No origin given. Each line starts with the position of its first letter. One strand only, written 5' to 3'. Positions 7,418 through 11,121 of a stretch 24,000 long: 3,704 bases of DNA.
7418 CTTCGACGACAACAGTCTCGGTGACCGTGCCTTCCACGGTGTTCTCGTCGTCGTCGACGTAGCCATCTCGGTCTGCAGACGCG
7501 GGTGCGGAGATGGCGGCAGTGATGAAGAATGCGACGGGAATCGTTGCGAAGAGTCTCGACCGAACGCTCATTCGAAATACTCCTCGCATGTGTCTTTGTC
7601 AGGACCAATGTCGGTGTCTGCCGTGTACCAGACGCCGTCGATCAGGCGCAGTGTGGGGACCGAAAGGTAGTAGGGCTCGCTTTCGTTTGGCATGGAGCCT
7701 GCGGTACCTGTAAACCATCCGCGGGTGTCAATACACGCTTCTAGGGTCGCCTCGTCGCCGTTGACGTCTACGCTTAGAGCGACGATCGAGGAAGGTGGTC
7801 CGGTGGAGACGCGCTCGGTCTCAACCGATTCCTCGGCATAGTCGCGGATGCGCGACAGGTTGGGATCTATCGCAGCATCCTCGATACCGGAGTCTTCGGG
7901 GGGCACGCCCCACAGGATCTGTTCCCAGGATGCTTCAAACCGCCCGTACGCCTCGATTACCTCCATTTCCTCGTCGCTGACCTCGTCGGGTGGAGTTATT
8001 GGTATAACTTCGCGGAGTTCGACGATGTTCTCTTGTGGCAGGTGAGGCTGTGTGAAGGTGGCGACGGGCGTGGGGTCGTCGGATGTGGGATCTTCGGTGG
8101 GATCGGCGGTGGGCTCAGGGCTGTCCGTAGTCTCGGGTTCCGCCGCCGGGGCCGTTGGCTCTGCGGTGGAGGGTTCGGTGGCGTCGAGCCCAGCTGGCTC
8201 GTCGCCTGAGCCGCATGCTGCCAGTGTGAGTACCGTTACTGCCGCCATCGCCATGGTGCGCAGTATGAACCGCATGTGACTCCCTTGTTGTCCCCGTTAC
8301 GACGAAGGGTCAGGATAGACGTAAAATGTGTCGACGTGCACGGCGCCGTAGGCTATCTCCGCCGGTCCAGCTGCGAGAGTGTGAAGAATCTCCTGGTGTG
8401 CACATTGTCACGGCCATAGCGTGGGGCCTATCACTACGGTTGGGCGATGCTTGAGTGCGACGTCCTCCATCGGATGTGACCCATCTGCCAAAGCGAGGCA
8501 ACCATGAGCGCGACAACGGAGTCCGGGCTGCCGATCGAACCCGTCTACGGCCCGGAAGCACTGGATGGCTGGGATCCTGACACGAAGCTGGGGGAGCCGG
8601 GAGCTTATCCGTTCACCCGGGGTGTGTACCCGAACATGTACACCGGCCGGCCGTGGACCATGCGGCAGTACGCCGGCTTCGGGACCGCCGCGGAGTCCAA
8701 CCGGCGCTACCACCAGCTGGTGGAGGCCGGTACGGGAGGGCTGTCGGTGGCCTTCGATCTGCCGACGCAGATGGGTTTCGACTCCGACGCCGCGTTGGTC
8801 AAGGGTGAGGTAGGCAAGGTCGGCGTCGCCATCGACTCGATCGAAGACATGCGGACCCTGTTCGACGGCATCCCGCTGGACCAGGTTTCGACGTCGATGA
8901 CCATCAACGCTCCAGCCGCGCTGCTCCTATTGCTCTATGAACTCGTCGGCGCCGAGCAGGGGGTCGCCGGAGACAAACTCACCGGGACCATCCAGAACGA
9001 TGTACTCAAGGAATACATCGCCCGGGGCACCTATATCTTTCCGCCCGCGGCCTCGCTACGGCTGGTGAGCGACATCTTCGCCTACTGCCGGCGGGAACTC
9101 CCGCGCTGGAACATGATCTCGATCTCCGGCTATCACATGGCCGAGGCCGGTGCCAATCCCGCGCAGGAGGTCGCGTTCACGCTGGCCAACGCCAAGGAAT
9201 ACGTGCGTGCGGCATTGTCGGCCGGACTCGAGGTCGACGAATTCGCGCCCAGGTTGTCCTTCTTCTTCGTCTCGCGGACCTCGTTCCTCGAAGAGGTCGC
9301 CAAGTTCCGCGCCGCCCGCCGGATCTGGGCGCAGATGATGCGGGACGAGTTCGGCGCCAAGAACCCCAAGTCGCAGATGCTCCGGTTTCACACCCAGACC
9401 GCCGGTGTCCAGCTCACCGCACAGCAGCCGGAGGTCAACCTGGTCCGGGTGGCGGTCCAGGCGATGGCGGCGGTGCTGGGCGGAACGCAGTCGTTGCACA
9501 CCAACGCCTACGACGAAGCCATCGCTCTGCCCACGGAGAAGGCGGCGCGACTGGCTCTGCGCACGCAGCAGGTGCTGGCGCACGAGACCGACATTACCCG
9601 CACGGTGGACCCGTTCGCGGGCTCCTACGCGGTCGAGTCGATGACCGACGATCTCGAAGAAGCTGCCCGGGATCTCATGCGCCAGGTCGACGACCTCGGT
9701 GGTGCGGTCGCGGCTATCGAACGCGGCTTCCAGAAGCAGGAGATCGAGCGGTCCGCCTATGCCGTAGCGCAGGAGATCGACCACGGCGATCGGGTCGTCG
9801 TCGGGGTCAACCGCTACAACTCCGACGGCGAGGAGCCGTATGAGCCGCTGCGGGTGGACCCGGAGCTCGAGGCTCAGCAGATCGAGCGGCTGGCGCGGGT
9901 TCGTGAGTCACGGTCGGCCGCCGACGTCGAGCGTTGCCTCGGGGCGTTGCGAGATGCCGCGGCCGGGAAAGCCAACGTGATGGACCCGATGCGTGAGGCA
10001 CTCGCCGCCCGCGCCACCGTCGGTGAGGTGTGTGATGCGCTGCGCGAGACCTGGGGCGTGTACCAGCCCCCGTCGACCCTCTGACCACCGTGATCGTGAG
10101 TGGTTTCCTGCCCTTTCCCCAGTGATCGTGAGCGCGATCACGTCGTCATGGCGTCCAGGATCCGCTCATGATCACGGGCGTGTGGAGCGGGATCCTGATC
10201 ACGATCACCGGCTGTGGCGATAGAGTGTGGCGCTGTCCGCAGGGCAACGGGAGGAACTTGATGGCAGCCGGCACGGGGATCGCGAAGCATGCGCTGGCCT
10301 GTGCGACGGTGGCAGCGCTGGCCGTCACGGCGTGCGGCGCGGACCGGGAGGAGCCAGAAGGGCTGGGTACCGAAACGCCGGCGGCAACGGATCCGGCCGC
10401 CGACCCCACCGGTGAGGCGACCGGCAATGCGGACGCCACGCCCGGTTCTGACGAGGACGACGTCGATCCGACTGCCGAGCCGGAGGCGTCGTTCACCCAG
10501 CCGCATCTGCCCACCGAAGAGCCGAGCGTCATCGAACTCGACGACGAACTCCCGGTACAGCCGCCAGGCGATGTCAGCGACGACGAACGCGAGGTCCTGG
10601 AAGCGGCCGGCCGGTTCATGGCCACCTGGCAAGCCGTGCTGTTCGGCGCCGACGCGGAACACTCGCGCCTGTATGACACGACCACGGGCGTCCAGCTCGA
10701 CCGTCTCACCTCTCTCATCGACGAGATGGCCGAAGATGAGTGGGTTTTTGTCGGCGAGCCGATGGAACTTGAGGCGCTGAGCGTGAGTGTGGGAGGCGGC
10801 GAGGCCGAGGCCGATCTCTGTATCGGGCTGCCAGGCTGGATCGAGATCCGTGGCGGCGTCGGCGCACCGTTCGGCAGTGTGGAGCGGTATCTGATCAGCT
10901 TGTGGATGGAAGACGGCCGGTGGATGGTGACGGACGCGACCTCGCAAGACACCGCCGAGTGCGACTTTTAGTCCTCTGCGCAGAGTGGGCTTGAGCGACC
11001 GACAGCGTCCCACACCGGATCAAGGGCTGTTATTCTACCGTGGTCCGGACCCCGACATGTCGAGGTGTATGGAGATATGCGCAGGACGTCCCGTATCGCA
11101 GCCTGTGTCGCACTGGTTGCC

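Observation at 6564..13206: Mirror-image paralogous two-gene envelope cassette (lipoprotein + secreted Cys protein) flanking a mutase gene: candidate uncharacterised cell-surface system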

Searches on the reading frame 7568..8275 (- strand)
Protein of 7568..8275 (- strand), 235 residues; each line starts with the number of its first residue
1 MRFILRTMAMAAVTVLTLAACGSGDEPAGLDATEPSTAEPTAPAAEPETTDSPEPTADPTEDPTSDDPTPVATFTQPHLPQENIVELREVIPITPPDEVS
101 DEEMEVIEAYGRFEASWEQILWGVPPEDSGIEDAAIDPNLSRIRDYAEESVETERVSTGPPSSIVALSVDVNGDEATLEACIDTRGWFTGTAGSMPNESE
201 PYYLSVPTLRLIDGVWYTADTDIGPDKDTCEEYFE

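Call 6: search_protein_families(library=pfam, proteins=[window:7568-8275:-], max_evalue=1)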
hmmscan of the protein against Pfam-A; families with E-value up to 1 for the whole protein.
window:7568-8275:- (235 aa): 0 families

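Call 7: search_protein_families(library=ncbifam, proteins=[window:7568-8275:-], max_evalue=1)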
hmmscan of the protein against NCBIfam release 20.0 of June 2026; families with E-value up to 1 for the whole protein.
window:7568-8275:- (235 aa): 9 families
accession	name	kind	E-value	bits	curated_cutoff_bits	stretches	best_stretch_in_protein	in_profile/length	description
NF053527.1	lipo_Cory_WKLS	subfamily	0.00021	21.3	105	1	8-58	3-51/166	WKL family lipoprotein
NF053526.1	Myco_lipo_LppK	equivalog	0.014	15.3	125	1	7-57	9-58/167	lipoprotein LppK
NF041057.1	Rcas_1661_fam_Se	equivalog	0.015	14.9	190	1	11-77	2-70/247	Rcas_1661 family thioredoxin-like (seleno)lipoprotein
NF011512.0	PRK14950.1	equivalog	0.021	14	593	1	34-129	388-483/585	DNA polymerase III subunits gamma and tau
NF051869.1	StalkProtStpX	equivalog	0.04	13.3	450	1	5-69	8-69/516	stalk-specific protein StpX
NF045774.1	cytochro_C551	exception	0.093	12.7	118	1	7-34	5-32/110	cytochrome c551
NF037973.1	metallo_SslE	exception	0.17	9.1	3000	1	10-72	12-76/1519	lipoprotein metalloprotease SslE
NF047847.2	SS_mature_LptM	equivalog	0.19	11.8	27.7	1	1-22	1-21/31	LPS translocon maturation chaperone LptM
NF049864.1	lipo_LppU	equivalog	0.34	10.8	135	1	7-57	11-60/199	LppU family putative lipoprotein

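Call 13: find_homologous_proteins(query=A2)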
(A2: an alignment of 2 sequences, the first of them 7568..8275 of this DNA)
Query A2 (2 sequences) (235 aa, profile of the alignment): 13 proteins with E <= 0.001 among 8000 candidates.
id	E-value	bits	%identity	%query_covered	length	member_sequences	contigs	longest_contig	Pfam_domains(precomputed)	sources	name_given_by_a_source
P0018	2.2e-127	442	39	85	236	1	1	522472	-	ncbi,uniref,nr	ncbi:hypothetical protein [Phytoactinopolyspora mesophila]|uniref:Nuclear transport factor 2 family 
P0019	3.6e-123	428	100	97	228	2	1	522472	-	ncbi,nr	ncbi:hypothetical protein [Phytoactinopolyspora mesophila]|nr:hypothetical protein [Phytoactinopolys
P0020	1.2e-71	259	54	100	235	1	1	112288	-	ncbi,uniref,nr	ncbi:hypothetical protein [Phytoactinopolyspora limicola]|uniref:hypothetical protein n=1 Tax=Phytoa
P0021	1.3e-66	243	50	99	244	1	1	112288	-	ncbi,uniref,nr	ncbi:hypothetical protein [Phytoactinopolyspora limicola]|uniref:hypothetical protein n=1 Tax=Phytoa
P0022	7.1e-63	230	37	96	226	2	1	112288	-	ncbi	-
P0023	2.0e-62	229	35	85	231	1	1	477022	-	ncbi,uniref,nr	ncbi:hypothetical protein G1H11_07440 [Phytoactinopolyspora alkaliphila]|uniref:Nuclear transport fa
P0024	5.2e-56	208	39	71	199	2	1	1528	-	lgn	-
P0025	1.9e-46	177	37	88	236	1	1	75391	-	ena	-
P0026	6.2e-46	175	41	98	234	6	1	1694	-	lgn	-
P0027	3.3e-45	173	40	90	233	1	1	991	-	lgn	-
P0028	2.6e-44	170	47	97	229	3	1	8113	-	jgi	jgi:predicted small secreted protein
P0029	2.1e-43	167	39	96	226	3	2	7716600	-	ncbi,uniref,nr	ncbi:hypothetical protein [Jiangella alkaliphila]|uniref:Mce-associated membrane protein n=1 Tax=Jia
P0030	5.7e-37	146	41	97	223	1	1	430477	-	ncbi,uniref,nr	ncbi:hypothetical protein [Phytoactinopolyspora mesophila]|uniref:Uncharacterized protein n=1 Tax=Ph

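Call 30: predict_structure(alignment_id=A4)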
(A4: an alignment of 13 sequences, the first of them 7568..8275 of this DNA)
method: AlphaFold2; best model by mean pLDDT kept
length: 235 residues; sequences in the alignment: 13
mean_pLDDT: 80.2   pTM: 0.69
mean pLDDT of the five models: 80.2, 79.8, 79.7, 79.1, 77.6
residues with pLDDT >= 90: 139; 70-90: 29; 50-70: 11; < 50: 56
segments of 3 or more residues with pLDDT < 50: 1-3, 7-12, 14-39, 41-55, 60-62
pLDDT, mean of each block of 10 residues (from residue 1): 44 44 41 44 46 46 62 91 94 97 98 98 96 98 97 93 96 98 94 88 95 98 84 84
secondary structure, 60 per line:
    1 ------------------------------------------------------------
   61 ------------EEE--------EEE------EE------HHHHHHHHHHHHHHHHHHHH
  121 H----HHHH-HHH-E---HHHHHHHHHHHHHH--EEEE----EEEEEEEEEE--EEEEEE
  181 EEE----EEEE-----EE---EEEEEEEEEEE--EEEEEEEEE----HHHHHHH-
elements in order: E73-75 E84-86 H101-121 H126-129 H139-152 E155-158 E163-172 E175-183 E188-191 E202-212 E215-223 H228-234

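Call 34: fold_search(model_id=the predicted structure, library=pdb)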
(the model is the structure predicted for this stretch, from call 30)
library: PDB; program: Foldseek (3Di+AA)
matches with E <= 10: 1204; with E <= 0.001: 35
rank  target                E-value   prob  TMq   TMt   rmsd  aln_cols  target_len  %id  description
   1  5d9r                  5.3e-06  1.00  0.40  0.65   5.5       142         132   15  Crystal structure of a conserved domain in the intermembrane space region of the plastid division protein ARC6 (released 2015-11-11)
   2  5had                  1.7e-05  1.00  0.36  0.60   3.7       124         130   16  Crystal structure of intermembrane space region of chloroplast protein ARC6 (released 2017-01-18)
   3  4leh_A                7.3e-05  1.00  0.31  0.41   7.1       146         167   18  Crystal structure of a bile-acid 7-alpha dehydratase (CLOSCI_03134) from Clostridium scindens ATCC 35704 at 2.90 A res (released 2013-08-21)
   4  6jzn_A                1.1e-04  1.00  0.41  0.69   4.0       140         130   15  Structure of the intermembrane space region of PARC6-PDV1 (released 2020-05-06)
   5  6jzn_C                2.3e-04  1.00  0.40  0.66   4.5       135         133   16  Structure of the intermembrane space region of PARC6-PDV1 (released 2020-05-06)
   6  5ts4_C                2.5e-04  1.00  0.23  0.49   3.9        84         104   13  Crystal structure of a de novo designed protein with curved beta-sheet (released 2017-01-25)
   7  5u9o_H                2.6e-04  1.00  0.39  0.61   5.4       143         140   17  Cocrystal structure of the intermembrane space region of the plastid division proteins PARC6 and PDV1 (released 2017-12-20)
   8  6jzn_B                3.0e-04  1.00  0.36  0.60   5.3       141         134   18  Structure of the intermembrane space region of PARC6-PDV1 (released 2020-05-06)
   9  4l8p                  3.8e-04  1.00  0.34  0.45   5.9       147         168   14  Crystal structure of a bile-acid 7-alpha dehydratase (CLOHIR_00079) from Clostridium hiranonis DSM 13275 at 1.60 A resol (released 2013-08-21)
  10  6jzf_B                4.1e-04  1.00  0.42  0.63   3.2       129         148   14  Structure of the intermembrane space region of PARC6 (released 2020-05-06)
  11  6jzn_D                4.1e-04  1.00  0.39  0.66   4.1       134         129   17  Structure of the intermembrane space region of PARC6-PDV1 (released 2020-05-06)
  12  5ig5_B                4.1e-04  1.00  0.35  0.55   5.9       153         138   13  Crystal structure of N. vectensis CaMKII-B hub at pH 4.2 (released 2016-03-23)
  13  5u9o_B                4.6e-04  1.00  0.38  0.58   6.2       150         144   15  Cocrystal structure of the intermembrane space region of the plastid division proteins PARC6 and PDV1 (released 2017-12-20)
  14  5ieo                  4.9e-04  1.00  0.34  0.60   4.5       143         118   12  Structure of CDL2.3a, a computationally designed Vitamin-D3 binder (released 2017-03-01)
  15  2rgq_A                4.9e-04  1.00  0.32  0.52   5.4       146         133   16  Crystal structure of a protein of unknown function with a cystatin-like fold (npun_r3134) from nostoc punctiforme pcc  (released 2007-10-16)
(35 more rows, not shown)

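Call 48: find_encoding_contigs(protein=P0029, flank=10000, max_places=3)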
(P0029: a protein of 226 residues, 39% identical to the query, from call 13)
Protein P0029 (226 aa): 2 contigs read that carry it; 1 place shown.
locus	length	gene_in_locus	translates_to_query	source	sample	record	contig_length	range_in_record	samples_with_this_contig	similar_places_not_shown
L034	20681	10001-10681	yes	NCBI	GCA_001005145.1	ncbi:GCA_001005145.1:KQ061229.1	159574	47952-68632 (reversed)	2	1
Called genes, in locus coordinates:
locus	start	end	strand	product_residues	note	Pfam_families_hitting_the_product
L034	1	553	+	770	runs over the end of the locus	PF00580:UvrD-helicase, PF13245:AAA_19, PF13361:UvrD_C, PF13538:UvrD_C_2, PF21196:PcrA_UvrD_tudor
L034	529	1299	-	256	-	-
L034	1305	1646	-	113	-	PF03551:PadR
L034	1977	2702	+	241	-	-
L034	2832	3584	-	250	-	PF13085:Fer2_3, PF13187:Fer4_9 (faint), PF12838:Fer4_7 (faint), PF13237:Fer4_10, PF13183:Fer4_8, PF13534:Fer4_17 (weak)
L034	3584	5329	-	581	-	PF00890:FAD_binding_2, PF01266:DAO (faint), PF01946:Thi4 (faint), PF03486:HI0933_like (faint), PF02910:Succ_DH_flav_C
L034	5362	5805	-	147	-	PF01127:Sdh_cyt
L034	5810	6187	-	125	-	PF01127:Sdh_cyt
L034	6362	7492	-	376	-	PF13439:Glyco_transf_4, PF13579:Glyco_trans_4_4, PF00534:Glycos_transf_1, PF13692:Glyco_trans_1_4, PF13524:Glyco_trans_1_2 (faint)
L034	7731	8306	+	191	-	-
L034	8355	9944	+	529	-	PF01642:MM_CoA_mutase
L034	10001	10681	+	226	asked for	-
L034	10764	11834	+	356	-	-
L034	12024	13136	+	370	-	PF02608:Bmp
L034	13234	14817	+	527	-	PF00005:ABC_tran, PF13304:AAA_21 (faint), PF00005:ABC_tran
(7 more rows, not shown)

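Call 64: search_protein_families(library=padloc, proteins=[window:7568-8275:-], max_evalue=0.1)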
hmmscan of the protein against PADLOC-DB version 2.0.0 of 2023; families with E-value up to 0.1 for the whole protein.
window:7568-8275:- (235 aa): 0 families

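Call 65: search_protein_families(library=phrogs, proteins=[window:7568-8275:-], max_evalue=0.1)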
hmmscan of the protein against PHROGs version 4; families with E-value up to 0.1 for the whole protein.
window:7568-8275:- (235 aa): 0 families

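Call 68: find_encoding_contigs(protein=P0030, flank=10000, max_places=2)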
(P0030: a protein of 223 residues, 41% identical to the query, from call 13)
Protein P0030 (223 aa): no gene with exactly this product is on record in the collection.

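Call 69: find_encoding_contigs(protein=P0025, flank=10000, max_places=2)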
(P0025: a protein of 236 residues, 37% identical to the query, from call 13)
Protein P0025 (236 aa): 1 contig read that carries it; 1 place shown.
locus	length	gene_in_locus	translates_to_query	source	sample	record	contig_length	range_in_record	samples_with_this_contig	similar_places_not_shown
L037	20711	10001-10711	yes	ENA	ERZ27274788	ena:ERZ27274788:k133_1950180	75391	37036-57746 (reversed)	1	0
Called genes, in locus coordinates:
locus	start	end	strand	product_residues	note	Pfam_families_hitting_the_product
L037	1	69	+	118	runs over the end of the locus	-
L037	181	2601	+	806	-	PF00580:UvrD-helicase, PF13245:AAA_19, PF13361:UvrD_C, PF13538:UvrD_C_2, PF21196:PcrA_UvrD_tudor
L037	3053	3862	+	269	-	-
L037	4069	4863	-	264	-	PF13085:Fer2_3, PF13183:Fer4_8, PF13237:Fer4_10, PF12838:Fer4_7 (faint), PF13534:Fer4_17 (weak)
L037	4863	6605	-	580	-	PF00890:FAD_binding_2, PF01266:DAO (weak), PF01946:Thi4 (faint), PF03486:HI0933_like (faint), PF02910:Succ_DH_flav_C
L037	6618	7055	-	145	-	PF01127:Sdh_cyt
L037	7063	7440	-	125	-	PF01127:Sdh_cyt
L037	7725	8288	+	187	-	-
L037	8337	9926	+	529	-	PF01642:MM_CoA_mutase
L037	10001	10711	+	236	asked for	-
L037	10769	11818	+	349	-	-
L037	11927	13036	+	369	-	PF02608:Bmp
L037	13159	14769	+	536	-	PF00005:ABC_tran, PF13304:AAA_21 (faint), PF00005:ABC_tran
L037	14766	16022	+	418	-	PF02653:BPD_transp_2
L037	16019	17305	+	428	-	PF02653:BPD_transp_2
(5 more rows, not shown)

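Call 110: find_encoding_contigs(protein=P0028, flank=10000, max_places=2)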
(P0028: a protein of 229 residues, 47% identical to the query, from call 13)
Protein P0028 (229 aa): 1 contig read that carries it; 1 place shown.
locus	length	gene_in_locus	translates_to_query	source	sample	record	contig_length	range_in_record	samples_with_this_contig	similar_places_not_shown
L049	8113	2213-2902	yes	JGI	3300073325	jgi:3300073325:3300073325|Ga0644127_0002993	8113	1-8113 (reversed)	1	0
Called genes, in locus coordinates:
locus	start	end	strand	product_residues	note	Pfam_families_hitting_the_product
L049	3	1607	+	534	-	?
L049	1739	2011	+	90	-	PF06013:WXG100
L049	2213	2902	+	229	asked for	-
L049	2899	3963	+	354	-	-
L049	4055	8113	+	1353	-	?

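Call 111: find_encoding_contigs(protein=P0023, flank=10000, max_places=1)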
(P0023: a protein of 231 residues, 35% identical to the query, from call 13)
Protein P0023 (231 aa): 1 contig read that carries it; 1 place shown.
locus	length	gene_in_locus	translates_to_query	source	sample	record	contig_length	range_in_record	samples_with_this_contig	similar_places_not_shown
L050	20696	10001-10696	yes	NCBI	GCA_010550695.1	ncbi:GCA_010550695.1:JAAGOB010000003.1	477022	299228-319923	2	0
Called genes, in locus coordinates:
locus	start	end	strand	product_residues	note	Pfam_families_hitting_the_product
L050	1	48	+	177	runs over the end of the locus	PF20066:Glyoxalase_8, PF19581:Glyoxalase_7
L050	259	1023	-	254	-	PF13085:Fer2_3, PF13187:Fer4_9 (faint), PF13237:Fer4_10, PF12838:Fer4_7 (weak), PF13183:Fer4_8, PF13534:Fer4_17 (weak)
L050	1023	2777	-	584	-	PF00890:FAD_binding_2, PF01266:DAO (faint), PF01946:Thi4 (faint), PF03486:HI0933_like (faint), PF02910:Succ_DH_flav_C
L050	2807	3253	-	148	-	PF01127:Sdh_cyt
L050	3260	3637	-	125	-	PF01127:Sdh_cyt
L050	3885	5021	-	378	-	PF13439:Glyco_transf_4, PF13579:Glyco_trans_4_4, PF00534:Glycos_transf_1, PF13692:Glyco_trans_1_4, PF13524:Glyco_trans_1_2 (weak)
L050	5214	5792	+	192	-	-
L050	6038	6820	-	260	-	-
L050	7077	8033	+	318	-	-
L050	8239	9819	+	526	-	PF01642:MM_CoA_mutase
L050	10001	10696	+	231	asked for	-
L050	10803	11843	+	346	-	-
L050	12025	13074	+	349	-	PF02608:Bmp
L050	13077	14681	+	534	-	PF00005:ABC_tran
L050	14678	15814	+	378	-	PF02653:BPD_transp_2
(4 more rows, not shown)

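Call 115: search_solved_structures(query=A4, max_evalue=1)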
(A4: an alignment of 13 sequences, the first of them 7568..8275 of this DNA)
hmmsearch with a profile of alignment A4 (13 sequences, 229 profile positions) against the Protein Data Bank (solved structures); distinct sequences matched with E-value up to 1: 0.

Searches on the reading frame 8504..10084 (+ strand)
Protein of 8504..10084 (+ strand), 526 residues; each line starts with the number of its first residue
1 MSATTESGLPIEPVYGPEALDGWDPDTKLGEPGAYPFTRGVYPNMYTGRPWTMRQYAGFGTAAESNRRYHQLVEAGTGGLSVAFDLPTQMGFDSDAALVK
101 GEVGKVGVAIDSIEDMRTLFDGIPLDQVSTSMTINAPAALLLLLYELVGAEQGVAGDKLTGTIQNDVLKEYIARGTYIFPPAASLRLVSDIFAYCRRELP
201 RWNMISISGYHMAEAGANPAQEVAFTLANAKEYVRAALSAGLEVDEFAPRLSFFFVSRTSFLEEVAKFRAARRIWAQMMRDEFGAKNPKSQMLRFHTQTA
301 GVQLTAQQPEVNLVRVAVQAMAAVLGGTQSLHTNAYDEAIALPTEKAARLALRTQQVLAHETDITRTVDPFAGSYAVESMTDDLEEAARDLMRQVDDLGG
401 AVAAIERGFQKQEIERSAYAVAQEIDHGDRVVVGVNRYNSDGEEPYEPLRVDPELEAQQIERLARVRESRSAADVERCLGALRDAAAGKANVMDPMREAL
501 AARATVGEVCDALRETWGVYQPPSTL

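Call 6: search_protein_families(library=pfam, proteins=[window:8504-10084:+], max_evalue=1)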
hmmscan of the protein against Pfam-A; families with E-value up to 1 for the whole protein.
window:8504-10084:+ (526 aa): 2 families
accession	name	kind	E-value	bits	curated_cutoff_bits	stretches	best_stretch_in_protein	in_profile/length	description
PF01642.28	MM_CoA_mutase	-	1.8e-221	736.6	22.1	1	4-518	1-512/512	Methylmalonyl-CoA mutase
PF09177.16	STX6_10_61_N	-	0.043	14.8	29.4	1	372-416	35-78/99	Syntaxin 6/10/61, N-terminal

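Call 7: search_protein_families(library=ncbifam, proteins=[window:8504-10084:+], max_evalue=1)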
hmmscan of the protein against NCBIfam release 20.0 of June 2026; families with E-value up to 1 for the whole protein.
window:8504-10084:+ (526 aa): 4 families
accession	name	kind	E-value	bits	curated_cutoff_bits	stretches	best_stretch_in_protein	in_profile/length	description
TIGR00641.1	acid_CoA_mut_N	subfamily_domain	3.3e-226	751.6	303.8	1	4-524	2-526/528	methylmalonyl-CoA mutase N-terminal domain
NF006944.0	PRK09426.1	equivalog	6.7e-203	675.6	876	1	4-521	36-552/721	methylmalonyl-CoA mutase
NF045497.1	IsobCoAmut_IcmF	equivalog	3.4e-100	336.4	1500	2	158-520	707-1072/1076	fused isobutyryl-CoA mutase/GTPase IcmF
TIGR00642.1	mmCoA_mut_beta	equivalog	2.6e-55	187.8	617.25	1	3-476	44-483/620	methylmalonyl-CoA mutase small subunit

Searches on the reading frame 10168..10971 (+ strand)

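Call 6: search_protein_families(library=pfam, proteins=[window:10168-10971:+], max_evalue=1)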
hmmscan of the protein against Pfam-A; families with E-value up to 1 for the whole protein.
window:10168-10971:+ (267 aa): 0 families

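Call 7: search_protein_families(library=ncbifam, proteins=[window:10168-10971:+], max_evalue=1)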
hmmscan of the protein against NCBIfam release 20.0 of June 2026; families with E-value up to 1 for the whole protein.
window:10168-10971:+ (267 aa): 1 family
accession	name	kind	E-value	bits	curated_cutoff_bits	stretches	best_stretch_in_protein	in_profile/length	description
TIGR04024.1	F420_NP1902A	hypoth_equivalog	0.0015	17.3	345.4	1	131-177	153-199/330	TIGR04024 family LLM class F420-dependent oxidoreductase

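Call 64: search_protein_families(library=padloc, proteins=[window:10258-10971:+], max_evalue=0.1)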
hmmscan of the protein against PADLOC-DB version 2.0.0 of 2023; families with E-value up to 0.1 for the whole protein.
window:10258-10971:+ (237 aa): 0 families

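Call 65: search_protein_families(library=phrogs, proteins=[window:10258-10971:+], max_evalue=0.1)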
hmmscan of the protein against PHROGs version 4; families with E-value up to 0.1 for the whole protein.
window:10258-10971:+ (237 aa): 0 families
